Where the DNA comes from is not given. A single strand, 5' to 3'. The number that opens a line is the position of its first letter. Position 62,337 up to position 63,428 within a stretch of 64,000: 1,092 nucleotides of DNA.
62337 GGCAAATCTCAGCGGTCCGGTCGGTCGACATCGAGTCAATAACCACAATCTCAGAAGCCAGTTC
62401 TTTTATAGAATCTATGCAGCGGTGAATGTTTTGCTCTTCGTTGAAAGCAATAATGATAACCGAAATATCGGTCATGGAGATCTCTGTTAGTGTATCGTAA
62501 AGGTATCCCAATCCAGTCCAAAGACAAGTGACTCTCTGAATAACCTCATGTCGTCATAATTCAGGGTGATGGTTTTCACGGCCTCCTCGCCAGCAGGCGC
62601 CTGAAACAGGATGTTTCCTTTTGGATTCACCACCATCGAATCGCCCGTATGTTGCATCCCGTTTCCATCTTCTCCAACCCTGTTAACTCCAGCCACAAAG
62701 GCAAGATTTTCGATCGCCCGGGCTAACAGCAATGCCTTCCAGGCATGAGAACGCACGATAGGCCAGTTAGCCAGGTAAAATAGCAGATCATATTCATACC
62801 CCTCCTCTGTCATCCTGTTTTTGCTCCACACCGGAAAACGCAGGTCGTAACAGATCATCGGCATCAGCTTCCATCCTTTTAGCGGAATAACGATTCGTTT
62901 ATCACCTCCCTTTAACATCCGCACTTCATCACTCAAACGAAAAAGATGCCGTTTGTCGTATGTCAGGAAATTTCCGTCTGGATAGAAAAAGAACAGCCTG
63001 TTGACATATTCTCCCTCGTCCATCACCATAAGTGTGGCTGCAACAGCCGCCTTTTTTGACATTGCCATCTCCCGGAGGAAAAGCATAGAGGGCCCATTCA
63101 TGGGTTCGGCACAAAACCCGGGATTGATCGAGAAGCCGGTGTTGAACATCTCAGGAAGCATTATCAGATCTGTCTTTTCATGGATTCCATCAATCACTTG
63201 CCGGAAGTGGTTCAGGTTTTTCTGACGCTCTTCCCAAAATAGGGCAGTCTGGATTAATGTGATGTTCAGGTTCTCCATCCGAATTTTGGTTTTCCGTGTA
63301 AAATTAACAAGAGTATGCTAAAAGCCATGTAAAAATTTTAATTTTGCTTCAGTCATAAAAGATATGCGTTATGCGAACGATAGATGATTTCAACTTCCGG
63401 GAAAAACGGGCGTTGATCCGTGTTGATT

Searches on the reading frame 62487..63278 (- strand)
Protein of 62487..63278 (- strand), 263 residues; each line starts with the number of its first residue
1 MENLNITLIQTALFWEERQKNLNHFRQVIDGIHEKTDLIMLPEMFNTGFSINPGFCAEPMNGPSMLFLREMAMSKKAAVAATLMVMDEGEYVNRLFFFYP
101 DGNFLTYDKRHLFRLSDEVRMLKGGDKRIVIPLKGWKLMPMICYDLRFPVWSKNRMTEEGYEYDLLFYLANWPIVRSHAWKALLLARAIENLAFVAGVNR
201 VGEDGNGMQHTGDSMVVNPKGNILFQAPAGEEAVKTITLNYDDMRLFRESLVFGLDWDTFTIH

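Call 86: find_encoding_contigs(protein=window:62487-63278:-, flank=10000, max_places=1)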
Protein window:62487-63278:- (263 aa): 24 contigs read that carry it; 1 place shown.
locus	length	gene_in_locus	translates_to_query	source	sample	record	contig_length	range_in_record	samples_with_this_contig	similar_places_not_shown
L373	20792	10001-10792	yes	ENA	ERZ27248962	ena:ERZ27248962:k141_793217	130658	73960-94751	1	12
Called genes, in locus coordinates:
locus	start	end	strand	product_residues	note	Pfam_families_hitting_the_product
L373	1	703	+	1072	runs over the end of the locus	PF25596:CPSase_L_D1, PF02222:ATP-grasp, PF02786:CPSase_L_D2, PF07478:Dala_Dala_lig_C, PF02787:CPSase_L_D3, PF25596:CPSase_L_D1, PF02222:ATP-grasp, PF02786:CPSase_L_D2, +5 more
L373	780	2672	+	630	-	PF02129:Peptidase_S15 (weak), PF20434:BD-FAE, PF00561:Abhydrolase_1 (faint), PF01738:DLH, PF12146:Hydrolase_4 (faint), PF00326:Peptidase_S9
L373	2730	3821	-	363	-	PF00483:NTP_transferase, PF12804:NTP_transf_3 (weak), PF22640:ManC_GMP_beta-helix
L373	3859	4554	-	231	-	-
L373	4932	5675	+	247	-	PF02405:MlaE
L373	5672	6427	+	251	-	PF02463:SMC_N (faint), PF00005:ABC_tran, PF13304:AAA_21 (faint)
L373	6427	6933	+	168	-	PF02674:Colicin_V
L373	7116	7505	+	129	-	-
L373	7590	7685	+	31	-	-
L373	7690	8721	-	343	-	PF01075:Glyco_transf_9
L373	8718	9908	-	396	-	PF00162:PGK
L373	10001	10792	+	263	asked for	PF00795:CN_hydrolase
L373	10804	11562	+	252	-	PF00535:Glycos_transf_2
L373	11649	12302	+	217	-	PF01522:Polysacc_deac_1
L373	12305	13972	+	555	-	PF04932:Wzy_C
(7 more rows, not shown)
